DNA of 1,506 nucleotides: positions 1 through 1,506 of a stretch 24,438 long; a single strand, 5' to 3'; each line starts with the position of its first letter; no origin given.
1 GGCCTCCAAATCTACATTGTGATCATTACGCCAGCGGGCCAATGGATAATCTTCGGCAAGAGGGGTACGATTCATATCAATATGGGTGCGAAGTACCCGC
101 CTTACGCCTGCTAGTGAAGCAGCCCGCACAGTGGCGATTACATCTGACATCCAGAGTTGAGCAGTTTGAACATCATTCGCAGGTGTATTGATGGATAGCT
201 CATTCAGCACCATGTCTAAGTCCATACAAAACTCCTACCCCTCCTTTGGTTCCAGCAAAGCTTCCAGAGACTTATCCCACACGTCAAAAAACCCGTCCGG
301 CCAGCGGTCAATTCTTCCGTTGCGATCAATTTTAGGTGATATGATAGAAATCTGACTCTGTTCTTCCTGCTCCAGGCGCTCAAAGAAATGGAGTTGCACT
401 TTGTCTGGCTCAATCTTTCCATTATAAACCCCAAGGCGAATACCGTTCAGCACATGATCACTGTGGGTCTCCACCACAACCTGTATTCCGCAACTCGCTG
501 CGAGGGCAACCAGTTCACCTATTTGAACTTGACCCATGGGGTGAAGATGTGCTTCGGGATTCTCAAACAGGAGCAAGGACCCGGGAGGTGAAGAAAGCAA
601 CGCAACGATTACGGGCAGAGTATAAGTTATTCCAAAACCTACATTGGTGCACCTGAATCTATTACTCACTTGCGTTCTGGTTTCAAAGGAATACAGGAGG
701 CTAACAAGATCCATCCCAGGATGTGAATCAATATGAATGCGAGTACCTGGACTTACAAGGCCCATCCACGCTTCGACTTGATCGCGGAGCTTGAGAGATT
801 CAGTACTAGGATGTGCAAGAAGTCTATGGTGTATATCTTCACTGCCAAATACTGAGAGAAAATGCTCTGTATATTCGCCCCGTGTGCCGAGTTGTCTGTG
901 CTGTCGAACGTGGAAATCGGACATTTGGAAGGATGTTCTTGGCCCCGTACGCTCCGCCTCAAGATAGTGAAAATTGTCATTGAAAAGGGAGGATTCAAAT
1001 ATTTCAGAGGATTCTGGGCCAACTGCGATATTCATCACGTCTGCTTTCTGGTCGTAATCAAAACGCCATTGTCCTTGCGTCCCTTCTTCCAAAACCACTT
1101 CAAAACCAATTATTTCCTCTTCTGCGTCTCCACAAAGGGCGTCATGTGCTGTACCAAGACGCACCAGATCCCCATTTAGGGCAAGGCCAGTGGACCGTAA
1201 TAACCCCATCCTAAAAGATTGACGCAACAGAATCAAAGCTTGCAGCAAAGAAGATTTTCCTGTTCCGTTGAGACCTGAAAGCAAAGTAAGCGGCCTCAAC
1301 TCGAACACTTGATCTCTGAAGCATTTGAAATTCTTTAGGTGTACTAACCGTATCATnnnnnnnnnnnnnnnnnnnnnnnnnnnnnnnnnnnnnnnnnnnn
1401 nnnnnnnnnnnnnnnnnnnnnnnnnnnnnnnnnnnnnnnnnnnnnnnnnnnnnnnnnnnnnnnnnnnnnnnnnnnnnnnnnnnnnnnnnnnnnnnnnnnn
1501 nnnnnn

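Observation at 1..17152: Type 3 BREX backbone used as a scaffold for three extra co-transcribed defence modules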

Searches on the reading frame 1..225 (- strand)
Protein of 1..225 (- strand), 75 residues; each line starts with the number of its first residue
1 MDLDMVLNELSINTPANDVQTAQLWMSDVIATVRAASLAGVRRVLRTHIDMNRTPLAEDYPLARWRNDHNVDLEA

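Call 14: search_protein_families(library=padloc, proteins=[window:1-225:-], max_evalue=0.01)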
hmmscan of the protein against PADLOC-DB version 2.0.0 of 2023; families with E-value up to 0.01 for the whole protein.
window:1-225:- (75 aa): 3 families
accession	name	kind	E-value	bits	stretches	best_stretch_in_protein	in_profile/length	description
PDLC03879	NsnC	-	5.3e-17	60.4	1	1-71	1-70/305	-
PDLC03912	NsnC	-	1.3e-07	29.8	1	3-72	2-70/316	-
PDLC03895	NsnC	-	6.3e-06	24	1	4-70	2-67/281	-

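Call 15: search_protein_families(library=ncbifam, proteins=[window:1-225:-], max_evalue=0.001)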
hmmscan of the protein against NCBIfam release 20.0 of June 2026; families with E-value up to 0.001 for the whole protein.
window:1-225:- (75 aa): 0 families

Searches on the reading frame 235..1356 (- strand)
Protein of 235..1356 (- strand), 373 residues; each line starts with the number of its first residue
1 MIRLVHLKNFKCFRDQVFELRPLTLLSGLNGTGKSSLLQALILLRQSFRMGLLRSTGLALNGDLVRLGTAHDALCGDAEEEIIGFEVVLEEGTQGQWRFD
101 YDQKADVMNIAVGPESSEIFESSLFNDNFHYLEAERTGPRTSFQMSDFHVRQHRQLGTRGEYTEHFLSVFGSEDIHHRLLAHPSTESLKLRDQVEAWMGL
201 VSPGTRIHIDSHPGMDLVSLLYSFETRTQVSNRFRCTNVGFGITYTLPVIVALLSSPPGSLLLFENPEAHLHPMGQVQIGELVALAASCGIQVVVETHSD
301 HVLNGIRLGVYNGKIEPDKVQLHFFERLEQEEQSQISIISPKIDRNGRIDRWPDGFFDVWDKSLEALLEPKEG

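Call 3: search_protein_families(library=pfam, proteins=[window:235-1356:-], max_evalue=0.01)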
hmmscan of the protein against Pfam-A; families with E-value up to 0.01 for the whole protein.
window:235-1356:- (373 aa): 8 families
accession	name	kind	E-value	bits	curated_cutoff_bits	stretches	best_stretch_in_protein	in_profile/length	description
PF13175.12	AAA_15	-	1.3e-20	74.9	32.1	2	1-47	1-50/374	AAA ATPase domain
PF12476.13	DUF3696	-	2.8e-18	66.3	22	1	315-367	1-52/52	Protein of unknown function (DUF3696)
PF13304.12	AAA_21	-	2.5e-15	57.7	27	2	234-304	233-304/304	AAA domain, putative AbiEii toxin, Type IV TA system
PF13476.12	AAA_23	-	9.4e-10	39.9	27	1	5-42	2-40/201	AAA domain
PF02463.25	SMC_N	-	6.2e-06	26.2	40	1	2-42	2-47/220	RecF/RecN/SMC N terminal domain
PF13555.12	AAA_29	-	6.6e-05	23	27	1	5-44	4-45/61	P-loop containing region of AAA domain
PF11398.14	DUF2813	-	0.0001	22.3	21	0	261-308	286-330/372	Protein of unknown function (DUF2813)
PF13191.12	AAA_16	-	0.0035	18.3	32.6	0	19-47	21-51/167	AAA ATPase domain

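Call 4: search_protein_families(library=padloc, proteins=[window:235-1356:-], max_evalue=0.001)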
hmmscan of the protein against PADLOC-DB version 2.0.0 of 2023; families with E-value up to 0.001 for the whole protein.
window:235-1356:- (373 aa): 101 families (the best 25 are shown)
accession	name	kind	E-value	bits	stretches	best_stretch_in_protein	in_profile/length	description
PDLC03878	NsnB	-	2.5e-120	400.4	1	1-369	1-344/345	-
PDLC04148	HEC-03B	-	5e-35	119.4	2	126-357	213-434/458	-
PDLC04707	PDC-M55A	-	1.4e-28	98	2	150-358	206-400/421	-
PDLC02979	AriA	-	1.1e-22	79.3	2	1-47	1-50/373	-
PDLC04178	HEC-01A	-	1.5e-19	68.3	2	2-127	9-125/399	-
PDLC04176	HEC-01A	-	1e-16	59.3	2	189-304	208-322/371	-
PDLC04393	PDC-M07A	-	8.2e-16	56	1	1-111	1-112/435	-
PDLC04144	HEC-01B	-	1e-14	52.5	2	143-311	187-350/395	-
PDLC02980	AriA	-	3.5e-14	51.5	2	239-304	238-304/304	-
PDLC04179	HEC-01A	-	5.9e-14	50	2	1-52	1-52/459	-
PDLC04391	PDC-M07A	-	1.4e-13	48.7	1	1-55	1-55/412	-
PDLC04177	HEC-01A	-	1.7e-13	48.4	2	249-305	287-342/393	-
PDLC04175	HEC-01A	-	2.3e-13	48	2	2-55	6-59/363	-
PDLC02358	Old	-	9.7e-13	45.8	2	2-45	4-47/578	Old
PDLC04392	PDC-M07A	-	1e-12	45.9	1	1-49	1-49/432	-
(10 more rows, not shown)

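Call 15: search_protein_families(library=ncbifam, proteins=[window:235-1356:-], max_evalue=0.001)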
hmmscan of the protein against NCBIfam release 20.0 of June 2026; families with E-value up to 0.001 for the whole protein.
window:235-1356:- (373 aa): 7 families
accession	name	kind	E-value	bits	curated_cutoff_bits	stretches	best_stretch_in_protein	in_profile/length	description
NF047739.1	antiphage_MADS3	equivalog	1.2e-10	41.1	420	1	1-50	1-50/427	methylation-associated defense system AAA family ATPase MAD3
NF002572.0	PRK02224.1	equivalog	8e-07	27.7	1087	1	4-41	5-43/888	DNA double-strand break repair ATPase Rad50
TIGR00611.2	recf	equivalog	9.9e-07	28.2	172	1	4-47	3-49/339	DNA replication/repair protein RecF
NF041760.1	PtuA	equivalog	2.3e-06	26.8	500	0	2-42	52-93/524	retron Ec78 anti-phage system effector ATPase PtuA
NF041035.1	Rad50_Halo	equivalog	2.3e-06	26.3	1000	1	4-41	5-43/883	DNA double-strand break repair ATPase Rad50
NF053563.1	Rkd4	equivalog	0.0001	20.6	860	1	2-41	3-43/747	arcadin-4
TIGR03740.1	galliderm_ABC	subfamily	0.00011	22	309.75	0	235-306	121-187/223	lantibiotic protection ABC transporter ATP-binding subunit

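Call 27: find_encoding_contigs(protein=window:235-1356:-, flank=10000)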
Protein window:235-1356:- (373 aa): 10 contigs read that carry it; 6 places shown.
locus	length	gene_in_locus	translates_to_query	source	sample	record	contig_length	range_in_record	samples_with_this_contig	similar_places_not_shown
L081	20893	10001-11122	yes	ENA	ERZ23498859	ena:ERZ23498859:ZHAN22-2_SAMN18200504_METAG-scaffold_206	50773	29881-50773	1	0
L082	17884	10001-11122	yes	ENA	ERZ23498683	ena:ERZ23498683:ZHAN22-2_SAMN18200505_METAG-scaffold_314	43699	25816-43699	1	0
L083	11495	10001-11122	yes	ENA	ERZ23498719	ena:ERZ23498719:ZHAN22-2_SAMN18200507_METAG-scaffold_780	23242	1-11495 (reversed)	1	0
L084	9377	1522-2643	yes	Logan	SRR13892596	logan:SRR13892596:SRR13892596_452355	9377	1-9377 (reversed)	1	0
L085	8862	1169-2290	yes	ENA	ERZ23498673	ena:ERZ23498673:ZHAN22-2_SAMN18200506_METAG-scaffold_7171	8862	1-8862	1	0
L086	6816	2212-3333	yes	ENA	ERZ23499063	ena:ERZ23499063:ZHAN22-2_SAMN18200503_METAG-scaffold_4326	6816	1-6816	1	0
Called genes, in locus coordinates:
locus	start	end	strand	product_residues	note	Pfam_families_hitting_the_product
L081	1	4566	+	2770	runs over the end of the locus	PF25794:SACS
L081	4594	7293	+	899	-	PF04851:ResIII, PF00176:SNF2-rel_dom, PF00271:Helicase_C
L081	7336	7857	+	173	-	PF00724:Oxidored_FMN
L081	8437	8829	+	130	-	PF14020:DUF4236 (weak)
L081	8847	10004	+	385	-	PF03235:GmrSD_N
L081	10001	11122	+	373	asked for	PF02463:SMC_N (faint), PF13175:AAA_15, PF13476:AAA_23, PF13304:AAA_21, PF13175:AAA_15, PF12476:DUF3696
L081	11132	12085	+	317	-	-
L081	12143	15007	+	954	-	PF00176:SNF2-rel_dom, PF00270:DEAD (faint), PF04851:ResIII, PF00271:Helicase_C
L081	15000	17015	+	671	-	PF08665:PglZ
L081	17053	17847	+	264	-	-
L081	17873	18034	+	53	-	-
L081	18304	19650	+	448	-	PF13173:AAA_14, PF13635:DUF4143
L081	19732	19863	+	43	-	-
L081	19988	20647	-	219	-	PF03070:TENA_THI-4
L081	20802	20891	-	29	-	?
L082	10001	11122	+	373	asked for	PF02463:SMC_N (faint), PF13175:AAA_15, PF13476:AAA_23, PF13304:AAA_21, PF13175:AAA_15, PF12476:DUF3696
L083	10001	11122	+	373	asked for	PF02463:SMC_N (faint), PF13175:AAA_15, PF13476:AAA_23, PF13304:AAA_21, PF13175:AAA_15, PF12476:DUF3696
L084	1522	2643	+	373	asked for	PF02463:SMC_N (faint), PF13175:AAA_15, PF13476:AAA_23, PF13304:AAA_21, PF13175:AAA_15, PF12476:DUF3696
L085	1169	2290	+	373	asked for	PF02463:SMC_N (faint), PF13175:AAA_15, PF13476:AAA_23, PF13304:AAA_21, PF13175:AAA_15, PF12476:DUF3696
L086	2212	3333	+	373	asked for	PF02463:SMC_N (faint), PF13175:AAA_15, PF13476:AAA_23, PF13304:AAA_21, PF13175:AAA_15, PF12476:DUF3696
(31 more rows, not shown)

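Call 31: find_encoding_contigs(protein=L081:4594-7293:+, flank=10000, max_places=4)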
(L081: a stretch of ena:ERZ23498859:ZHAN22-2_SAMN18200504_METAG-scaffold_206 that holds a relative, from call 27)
Protein L081:4594-7293:+ (899 aa): 9 contigs read that carry it; 4 places shown.
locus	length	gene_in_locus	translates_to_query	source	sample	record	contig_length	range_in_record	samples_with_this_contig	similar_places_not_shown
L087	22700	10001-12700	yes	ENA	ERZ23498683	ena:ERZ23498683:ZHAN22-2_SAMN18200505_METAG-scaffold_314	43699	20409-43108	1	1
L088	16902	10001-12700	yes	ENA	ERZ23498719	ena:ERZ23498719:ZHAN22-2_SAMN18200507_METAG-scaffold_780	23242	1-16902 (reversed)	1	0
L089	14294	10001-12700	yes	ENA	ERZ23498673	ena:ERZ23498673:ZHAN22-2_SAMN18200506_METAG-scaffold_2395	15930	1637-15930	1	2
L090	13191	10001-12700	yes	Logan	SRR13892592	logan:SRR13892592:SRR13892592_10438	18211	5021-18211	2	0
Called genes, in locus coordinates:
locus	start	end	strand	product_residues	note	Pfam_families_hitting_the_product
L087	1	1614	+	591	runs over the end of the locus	PF00271:Helicase_C (weak)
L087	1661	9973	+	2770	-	PF25794:SACS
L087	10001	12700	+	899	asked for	PF04851:ResIII, PF00176:SNF2-rel_dom, PF00271:Helicase_C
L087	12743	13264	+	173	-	PF00724:Oxidored_FMN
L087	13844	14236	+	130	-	PF14020:DUF4236 (weak)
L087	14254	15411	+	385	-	PF03235:GmrSD_N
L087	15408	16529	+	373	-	PF02463:SMC_N (faint), PF13175:AAA_15, PF13476:AAA_23, PF13304:AAA_21, PF13175:AAA_15, PF12476:DUF3696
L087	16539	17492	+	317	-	-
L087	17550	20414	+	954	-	PF00176:SNF2-rel_dom, PF00270:DEAD (faint), PF04851:ResIII, PF00271:Helicase_C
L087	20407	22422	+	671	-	PF08665:PglZ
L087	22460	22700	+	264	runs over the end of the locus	-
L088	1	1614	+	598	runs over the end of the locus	PF00271:Helicase_C (weak)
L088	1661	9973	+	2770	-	PF25794:SACS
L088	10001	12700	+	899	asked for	PF04851:ResIII, PF00176:SNF2-rel_dom, PF00271:Helicase_C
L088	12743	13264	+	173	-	PF00724:Oxidored_FMN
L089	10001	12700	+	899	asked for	PF04851:ResIII, PF00176:SNF2-rel_dom, PF00271:Helicase_C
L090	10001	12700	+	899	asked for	PF04851:ResIII, PF00176:SNF2-rel_dom, PF00271:Helicase_C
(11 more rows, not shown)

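Call 34: search_protein_families(library=padloc, proteins=[L087:1-1614:+, L087:1661-9973:+, L087:10001-12700:+, L087:12743-13264:+, L081:11132-12085:+, L081:12143-15007:+, L081:15000-17015:+, L081:17053-17847:+, L081:18304-19650:+], max_evalue=0.00001)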
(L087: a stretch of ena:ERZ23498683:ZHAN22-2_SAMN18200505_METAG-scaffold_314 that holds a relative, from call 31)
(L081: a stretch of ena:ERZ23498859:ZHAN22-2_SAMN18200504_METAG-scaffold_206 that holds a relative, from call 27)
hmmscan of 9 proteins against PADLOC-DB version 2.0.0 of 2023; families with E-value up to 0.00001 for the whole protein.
L087:1-1614:+ (537 aa): 14 families
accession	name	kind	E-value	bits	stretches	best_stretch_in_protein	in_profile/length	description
PDLC03830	ZacC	-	6.7e-152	506.3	1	1-536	522-1016/1019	-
PDLC04556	PDC-M27C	-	1.2e-15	55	1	351-410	741-800/892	-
PDLC04554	PDC-M27C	-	3.8e-14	49.9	1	347-409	751-812/1217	-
PDLC04555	PDC-M27C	-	8e-12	42.6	1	354-410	494-550/656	-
PDLC02621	DrmD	-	1.1e-11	41.7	1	350-420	560-633/1040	DrmD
PDLC02572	DrmA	-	3.3e-08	29.9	1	352-412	560-623/1043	DrmA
PDLC02623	DrmD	-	8.3e-08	28.4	1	349-420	563-633/1040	DrmD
PDLC02634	DrmD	-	8.5e-08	28.4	1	348-424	522-597/900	DrmD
PDLC02619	DrmD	-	1.3e-07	28.1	1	368-411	492-534/872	DrmD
PDLC02633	DrmD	-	4.5e-07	26.2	1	366-420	583-638/839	DrmD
PDLC02500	BrxHI|BrxHII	-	5.8e-07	26.4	1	351-410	518-573/933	BrxHI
PDLC02843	DpdE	-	1.6e-06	24.3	1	365-413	621-667/1091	DpdE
PDLC02629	DrmD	-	2.9e-06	24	1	353-411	25-86/508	DrmD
PDLC02504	BrxHI|BrxHII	-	8.5e-06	22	0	358-411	530-582/971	BrxHII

L087:1661-9973:+ (2770 aa): 7 families
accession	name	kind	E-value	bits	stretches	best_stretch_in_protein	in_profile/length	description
PDLC03965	TmtA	-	3.2e-43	146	2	36-471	31-369/1370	-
PDLC03966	TmtA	-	2e-39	133.3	2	40-503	47-427/1655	-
PDLC03968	TmtA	-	6.4e-28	95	2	1841-2164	58-362/1486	-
PDLC03969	TmtA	-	1.1e-25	87.5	2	40-150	33-135/1563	-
PDLC03972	TmtA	-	1.2e-19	67.9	2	42-153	47-139/1302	-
PDLC03971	TmtA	-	5.9e-17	58.5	2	39-430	57-390/1782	-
PDLC03970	TmtA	-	4.3e-09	32.8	0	39-131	65-132/1552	-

L087:10001-12700:+ (899 aa): 44 families (the best 25 are shown)
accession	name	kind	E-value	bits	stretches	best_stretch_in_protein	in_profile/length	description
PDLC02634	DrmD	-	0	1109.3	1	8-897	5-896/900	DrmD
PDLC02621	DrmD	-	7.9e-80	267.3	1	91-594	118-639/1040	DrmD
PDLC02500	BrxHI|BrxHII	-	1.9e-79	266.3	1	90-612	86-606/933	BrxHI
PDLC02504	BrxHI|BrxHII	-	5.5e-71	237.7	1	88-618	103-620/971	BrxHII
PDLC00659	HmaA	-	1.6e-63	213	1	89-615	99-646/1176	SNF2 helicase / DEAD-box helicase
PDLC02572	DrmA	-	1.7e-55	186.5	1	112-588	136-630/1043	DrmA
PDLC02632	DrmD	-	7.4e-52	174.7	1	102-592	131-636/662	DrmD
PDLC02619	DrmD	-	4.7e-48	162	1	84-609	22-564/872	DrmD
PDLC02623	DrmD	-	3.9e-43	145.4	2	288-611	379-656/1040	DrmD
PDLC02633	DrmD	-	7.4e-40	134.7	1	99-590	130-640/839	DrmD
PDLC02840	DpdE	-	3.6e-38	129.5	2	90-281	155-325/1091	DpdE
PDLC02624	DrmD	-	9.7e-38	128.1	1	141-591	11-476/652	DrmD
PDLC02620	DrmD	-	3.1e-37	126.1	1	93-612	98-610/1060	DrmD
PDLC02843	DpdE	-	4.8e-37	125.4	2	90-282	154-321/1091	DpdE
PDLC02853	DpdE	-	1.5e-36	123.8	1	99-624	102-645/985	DpdE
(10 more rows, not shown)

L087:12743-13264:+ (173 aa): 0 families

L081:11132-12085:+ (317 aa): 6 families
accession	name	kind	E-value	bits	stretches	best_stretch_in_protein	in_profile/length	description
PDLC03879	NsnC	-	2.7e-93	311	1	1-311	1-304/305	-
PDLC03912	NsnC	-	1.1e-63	214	1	4-315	3-315/316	-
PDLC03895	NsnC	-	3.3e-15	54.4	1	4-180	2-180/281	-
PDLC03896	NsnC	-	4.8e-10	37.5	1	251-310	253-316/319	-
PDLC03906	NsnC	-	5.6e-09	33.7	1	47-310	47-311/317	-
PDLC03894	NsnC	-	3.4e-06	24.8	1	1-177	1-180/294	-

L081:12143-15007:+ (954 aa): 45 families (the best 25 are shown)
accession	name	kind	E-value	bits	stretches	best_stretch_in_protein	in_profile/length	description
PDLC02500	BrxHI|BrxHII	-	0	1482.3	1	5-950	2-931/933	BrxHI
PDLC02621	DrmD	-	2.3e-93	312.2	1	81-699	108-739/1040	DrmD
PDLC02504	BrxHI|BrxHII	-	7.2e-82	273.8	2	238-639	220-626/971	BrxHII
PDLC00659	HmaA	-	7.4e-82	273.7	3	450-665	461-682/1176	SNF2 helicase / DEAD-box helicase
PDLC02620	DrmD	-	3.7e-71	238.4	2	245-644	212-629/1060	DrmD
PDLC02572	DrmA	-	1.7e-67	226.2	1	74-601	96-630/1043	DrmA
PDLC02632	DrmD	-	1e-60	204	1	30-597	61-629/662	DrmD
PDLC02623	DrmD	-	3.4e-60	201.9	2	362-637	414-667/1040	DrmD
PDLC02619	DrmD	-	4.2e-58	195.2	3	530-679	471-618/872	DrmD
PDLC02633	DrmD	-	1.9e-54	183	1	81-620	110-656/839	DrmD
PDLC02634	DrmD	-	1.1e-48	163.8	2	247-627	207-618/900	DrmD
PDLC02843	DpdE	-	1.2e-47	160.4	3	89-164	153-228/1091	DpdE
PDLC02840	DpdE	-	2.4e-46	156.6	3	91-184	156-256/1091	DpdE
PDLC02844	DpdE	-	3.2e-36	122.6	3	88-165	147-224/1074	DpdE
PDLC02624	DrmD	-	3.5e-32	109.7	1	132-597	2-470/652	DrmD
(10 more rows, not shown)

L081:15000-17015:+ (671 aa): 4 families
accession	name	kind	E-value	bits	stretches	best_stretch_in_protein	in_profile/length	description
PDLC02558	PglZ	-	0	1013.5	1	1-668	1-663/666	PglZ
PDLC02556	PglZ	-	1.6e-134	447.9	1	6-667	4-638/641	PglZ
PDLC02555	PglZ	-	3.9e-24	83.2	1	86-666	73-611/613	PglZ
PDLC02565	PglZ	-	2.4e-10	37.4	1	313-600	392-674/910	PglZ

L081:17053-17847:+ (264 aa): 3 families
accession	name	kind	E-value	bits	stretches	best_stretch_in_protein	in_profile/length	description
PDLC02444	BrxA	-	1.1e-89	298.1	1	2-244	7-250/251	BrxA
PDLC02437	BrxA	-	8e-56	187.2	1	2-240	3-235/238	BrxA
PDLC02449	BrxA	-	3.4e-06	25.2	1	4-168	3-163/236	BrxA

L081:18304-19650:+ (448 aa): 7 families
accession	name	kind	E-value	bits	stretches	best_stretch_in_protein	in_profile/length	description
PDLC04786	PDC-S01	-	3.4e-165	548.1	1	3-435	2-433/439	-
PDLC04788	PDC-S01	-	2.1e-109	364.4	1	4-434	2-437/448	-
PDLC04792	PDC-S01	-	2.5e-104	347.4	1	4-436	2-435/452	-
PDLC04790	PDC-S01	-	1.2e-17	61.7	1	19-400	25-379/422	-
PDLC04789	PDC-S01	-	1.7e-17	61.5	1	5-183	3-168/375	-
PDLC04787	PDC-S01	-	5.2e-17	59.8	1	4-412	11-387/412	-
PDLC04791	PDC-S01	-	9.4e-11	39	1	303-406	269-369/395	-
